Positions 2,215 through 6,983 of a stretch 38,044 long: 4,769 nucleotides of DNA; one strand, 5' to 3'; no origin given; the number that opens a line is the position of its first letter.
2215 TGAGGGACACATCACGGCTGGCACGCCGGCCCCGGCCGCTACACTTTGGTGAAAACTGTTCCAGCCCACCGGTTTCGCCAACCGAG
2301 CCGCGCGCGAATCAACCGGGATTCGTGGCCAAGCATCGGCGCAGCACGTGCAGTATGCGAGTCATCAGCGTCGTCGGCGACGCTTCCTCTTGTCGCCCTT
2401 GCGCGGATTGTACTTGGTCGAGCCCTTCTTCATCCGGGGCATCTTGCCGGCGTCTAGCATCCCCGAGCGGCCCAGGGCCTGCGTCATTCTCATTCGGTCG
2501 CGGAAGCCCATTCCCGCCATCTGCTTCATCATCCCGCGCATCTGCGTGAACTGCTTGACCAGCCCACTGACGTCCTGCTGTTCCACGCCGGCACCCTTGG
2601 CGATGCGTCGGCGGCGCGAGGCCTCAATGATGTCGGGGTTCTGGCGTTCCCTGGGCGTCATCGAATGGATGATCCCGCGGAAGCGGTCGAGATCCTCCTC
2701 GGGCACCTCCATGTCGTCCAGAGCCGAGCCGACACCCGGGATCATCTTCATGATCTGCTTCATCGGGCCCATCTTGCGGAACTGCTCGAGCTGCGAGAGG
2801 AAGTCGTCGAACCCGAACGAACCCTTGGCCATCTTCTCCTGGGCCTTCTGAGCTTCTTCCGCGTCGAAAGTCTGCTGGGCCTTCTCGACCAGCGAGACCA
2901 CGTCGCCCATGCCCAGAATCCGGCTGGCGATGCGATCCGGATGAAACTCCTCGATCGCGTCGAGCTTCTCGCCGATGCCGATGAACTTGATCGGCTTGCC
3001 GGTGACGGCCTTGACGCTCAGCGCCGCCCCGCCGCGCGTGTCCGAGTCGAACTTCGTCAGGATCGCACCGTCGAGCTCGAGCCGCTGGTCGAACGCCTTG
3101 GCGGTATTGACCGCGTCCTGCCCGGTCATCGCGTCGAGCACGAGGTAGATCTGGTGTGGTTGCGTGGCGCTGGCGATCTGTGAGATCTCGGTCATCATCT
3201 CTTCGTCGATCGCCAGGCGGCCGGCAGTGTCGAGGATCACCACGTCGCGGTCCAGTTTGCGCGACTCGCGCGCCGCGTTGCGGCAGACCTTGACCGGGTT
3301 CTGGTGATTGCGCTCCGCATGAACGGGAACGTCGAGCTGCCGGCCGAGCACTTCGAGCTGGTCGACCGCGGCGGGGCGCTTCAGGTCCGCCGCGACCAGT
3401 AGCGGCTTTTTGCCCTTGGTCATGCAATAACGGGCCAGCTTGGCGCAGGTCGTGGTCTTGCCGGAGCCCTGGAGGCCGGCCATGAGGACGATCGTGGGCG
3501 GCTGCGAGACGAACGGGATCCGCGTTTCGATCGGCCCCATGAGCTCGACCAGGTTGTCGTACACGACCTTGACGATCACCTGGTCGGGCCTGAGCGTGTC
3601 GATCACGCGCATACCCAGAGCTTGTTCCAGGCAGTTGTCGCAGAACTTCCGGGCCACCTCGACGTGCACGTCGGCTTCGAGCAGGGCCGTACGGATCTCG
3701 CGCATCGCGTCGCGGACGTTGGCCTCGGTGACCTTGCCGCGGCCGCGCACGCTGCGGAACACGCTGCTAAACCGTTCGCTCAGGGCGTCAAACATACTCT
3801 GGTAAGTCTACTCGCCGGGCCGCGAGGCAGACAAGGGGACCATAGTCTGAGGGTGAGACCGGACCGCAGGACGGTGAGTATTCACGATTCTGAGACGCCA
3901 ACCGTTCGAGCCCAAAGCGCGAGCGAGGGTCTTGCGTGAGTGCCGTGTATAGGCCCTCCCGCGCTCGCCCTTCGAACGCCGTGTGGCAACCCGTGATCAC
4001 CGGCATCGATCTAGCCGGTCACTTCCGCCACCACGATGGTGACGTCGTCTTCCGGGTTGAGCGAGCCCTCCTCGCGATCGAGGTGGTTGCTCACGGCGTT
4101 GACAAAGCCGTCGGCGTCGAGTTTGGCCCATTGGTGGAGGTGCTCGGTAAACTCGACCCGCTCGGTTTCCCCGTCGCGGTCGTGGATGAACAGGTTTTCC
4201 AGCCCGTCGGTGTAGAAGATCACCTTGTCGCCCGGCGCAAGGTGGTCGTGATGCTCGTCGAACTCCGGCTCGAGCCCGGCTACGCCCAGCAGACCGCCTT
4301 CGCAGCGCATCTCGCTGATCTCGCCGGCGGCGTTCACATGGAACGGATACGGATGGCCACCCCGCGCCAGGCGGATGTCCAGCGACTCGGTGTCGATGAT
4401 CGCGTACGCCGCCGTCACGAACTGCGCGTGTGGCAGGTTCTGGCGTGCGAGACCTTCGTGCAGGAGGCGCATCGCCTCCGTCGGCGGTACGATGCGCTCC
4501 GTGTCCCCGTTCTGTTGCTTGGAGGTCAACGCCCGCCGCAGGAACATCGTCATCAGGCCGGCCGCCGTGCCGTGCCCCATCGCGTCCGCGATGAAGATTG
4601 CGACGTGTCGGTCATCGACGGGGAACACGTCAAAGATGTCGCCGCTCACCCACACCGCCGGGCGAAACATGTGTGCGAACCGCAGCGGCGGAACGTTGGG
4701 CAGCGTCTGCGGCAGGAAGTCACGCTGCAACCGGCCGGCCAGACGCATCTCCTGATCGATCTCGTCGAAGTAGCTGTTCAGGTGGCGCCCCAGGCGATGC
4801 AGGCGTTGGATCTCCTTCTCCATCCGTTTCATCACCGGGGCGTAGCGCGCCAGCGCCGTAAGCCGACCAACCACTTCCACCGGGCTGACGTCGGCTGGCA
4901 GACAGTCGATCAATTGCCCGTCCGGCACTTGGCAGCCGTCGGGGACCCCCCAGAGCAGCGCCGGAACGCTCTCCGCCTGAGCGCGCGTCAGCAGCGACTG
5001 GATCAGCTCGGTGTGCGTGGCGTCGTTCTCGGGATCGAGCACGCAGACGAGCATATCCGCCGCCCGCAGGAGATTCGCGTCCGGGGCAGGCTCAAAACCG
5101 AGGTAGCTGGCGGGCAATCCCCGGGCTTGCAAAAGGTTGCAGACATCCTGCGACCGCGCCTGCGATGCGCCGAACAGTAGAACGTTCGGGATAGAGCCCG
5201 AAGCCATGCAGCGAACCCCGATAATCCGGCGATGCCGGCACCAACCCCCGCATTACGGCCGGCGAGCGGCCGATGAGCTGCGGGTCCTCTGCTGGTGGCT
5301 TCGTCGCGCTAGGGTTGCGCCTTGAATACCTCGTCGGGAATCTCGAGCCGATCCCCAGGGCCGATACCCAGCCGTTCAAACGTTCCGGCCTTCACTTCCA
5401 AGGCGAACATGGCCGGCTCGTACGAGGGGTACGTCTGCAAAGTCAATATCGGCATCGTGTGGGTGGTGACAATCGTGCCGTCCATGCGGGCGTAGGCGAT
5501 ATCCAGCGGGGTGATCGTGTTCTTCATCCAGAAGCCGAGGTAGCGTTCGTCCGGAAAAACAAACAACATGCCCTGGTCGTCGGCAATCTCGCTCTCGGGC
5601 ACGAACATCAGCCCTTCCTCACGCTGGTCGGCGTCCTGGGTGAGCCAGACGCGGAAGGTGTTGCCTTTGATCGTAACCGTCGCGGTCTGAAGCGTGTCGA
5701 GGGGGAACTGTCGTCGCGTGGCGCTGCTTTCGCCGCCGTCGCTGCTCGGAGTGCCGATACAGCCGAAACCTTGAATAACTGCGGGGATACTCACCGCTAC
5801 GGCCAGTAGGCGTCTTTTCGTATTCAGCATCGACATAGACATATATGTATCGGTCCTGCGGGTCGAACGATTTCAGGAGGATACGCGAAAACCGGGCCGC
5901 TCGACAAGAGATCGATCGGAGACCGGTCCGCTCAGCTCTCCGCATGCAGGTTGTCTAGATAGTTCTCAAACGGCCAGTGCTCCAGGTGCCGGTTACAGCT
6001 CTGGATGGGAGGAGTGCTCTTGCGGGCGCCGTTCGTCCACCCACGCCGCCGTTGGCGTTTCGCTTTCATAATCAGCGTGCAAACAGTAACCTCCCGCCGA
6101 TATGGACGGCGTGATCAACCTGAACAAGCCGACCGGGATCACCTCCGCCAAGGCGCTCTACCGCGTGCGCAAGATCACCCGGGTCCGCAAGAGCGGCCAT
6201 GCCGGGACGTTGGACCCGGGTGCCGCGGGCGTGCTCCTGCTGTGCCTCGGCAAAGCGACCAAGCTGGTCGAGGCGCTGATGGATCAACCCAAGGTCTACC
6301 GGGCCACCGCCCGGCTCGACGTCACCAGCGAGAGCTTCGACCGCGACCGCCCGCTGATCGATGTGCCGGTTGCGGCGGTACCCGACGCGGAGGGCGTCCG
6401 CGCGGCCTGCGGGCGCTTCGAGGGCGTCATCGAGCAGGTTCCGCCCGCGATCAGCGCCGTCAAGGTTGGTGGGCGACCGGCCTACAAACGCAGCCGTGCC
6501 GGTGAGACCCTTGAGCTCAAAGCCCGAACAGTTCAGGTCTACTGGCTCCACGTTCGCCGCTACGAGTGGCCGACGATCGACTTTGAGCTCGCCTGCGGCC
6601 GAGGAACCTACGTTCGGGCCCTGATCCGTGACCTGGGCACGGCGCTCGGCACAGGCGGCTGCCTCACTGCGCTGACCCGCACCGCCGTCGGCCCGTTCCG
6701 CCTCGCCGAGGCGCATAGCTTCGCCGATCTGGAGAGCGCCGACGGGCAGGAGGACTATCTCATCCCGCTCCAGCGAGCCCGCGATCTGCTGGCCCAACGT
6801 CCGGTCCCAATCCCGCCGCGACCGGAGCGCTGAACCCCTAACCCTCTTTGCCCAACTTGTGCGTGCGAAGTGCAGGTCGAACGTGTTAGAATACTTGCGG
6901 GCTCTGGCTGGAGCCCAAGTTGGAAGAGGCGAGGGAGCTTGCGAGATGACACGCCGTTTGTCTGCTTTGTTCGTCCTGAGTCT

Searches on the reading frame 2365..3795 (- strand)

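Call 60: search_protein_families(library=pfam, proteins=[window:2365-3795:-], max_evalue=0.0001)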
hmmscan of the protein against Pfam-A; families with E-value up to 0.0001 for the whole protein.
window:2365-3795:- (476 aa): 5 families
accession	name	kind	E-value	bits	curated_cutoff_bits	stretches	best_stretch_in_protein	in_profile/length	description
PF00448.28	SRP54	-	1.6e-74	250.2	22.7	1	100-295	1-196/196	SRP54-type protein, GTPase domain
PF02978.25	SRP_SPB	-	2.9e-33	114.5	27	1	327-423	2-91/91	Signal peptide binding domain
PF02881.24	SRP54_N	-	4.3e-19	68.9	22.4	1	5-82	1-75/75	SRP54-type protein, helical bundle domain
PF13401.12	AAA_22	-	5.6e-07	30.4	27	1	101-218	6-120/130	AAA domain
PF01656.29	CbiA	-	9.5e-06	26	25.4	1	106-254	5-88/125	CobQ/CobB/MinD/ParA nucleotide binding domain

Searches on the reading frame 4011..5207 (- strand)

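Call 60: search_protein_families(library=pfam, proteins=[window:4011-5207:-], max_evalue=0.0001)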
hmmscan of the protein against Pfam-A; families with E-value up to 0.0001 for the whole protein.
window:4011-5207:- (398 aa): 1 family
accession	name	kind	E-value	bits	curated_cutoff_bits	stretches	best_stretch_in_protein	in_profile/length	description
PF07228.17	SpoIIE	-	4.6e-34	118.5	25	1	198-396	1-191/192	Stage II sporulation protein E (SpoIIE)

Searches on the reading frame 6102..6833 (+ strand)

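Call 10: search_protein_families(library=pfam, proteins=[window:6102-6833:+], max_evalue=0.01)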
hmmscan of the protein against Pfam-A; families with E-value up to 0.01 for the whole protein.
window:6102-6833:+ (243 aa): 2 families
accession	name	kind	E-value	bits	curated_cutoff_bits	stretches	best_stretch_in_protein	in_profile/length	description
PF01509.24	TruB_N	-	2.4e-44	151.8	27.3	1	23-171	1-149/149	TruB family pseudouridylate synthase (N terminal domain)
PF16198.10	TruB_C_2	-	1.3e-09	38.5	29.3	1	172-218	1-52/66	tRNA pseudouridylate synthase B C-terminal domain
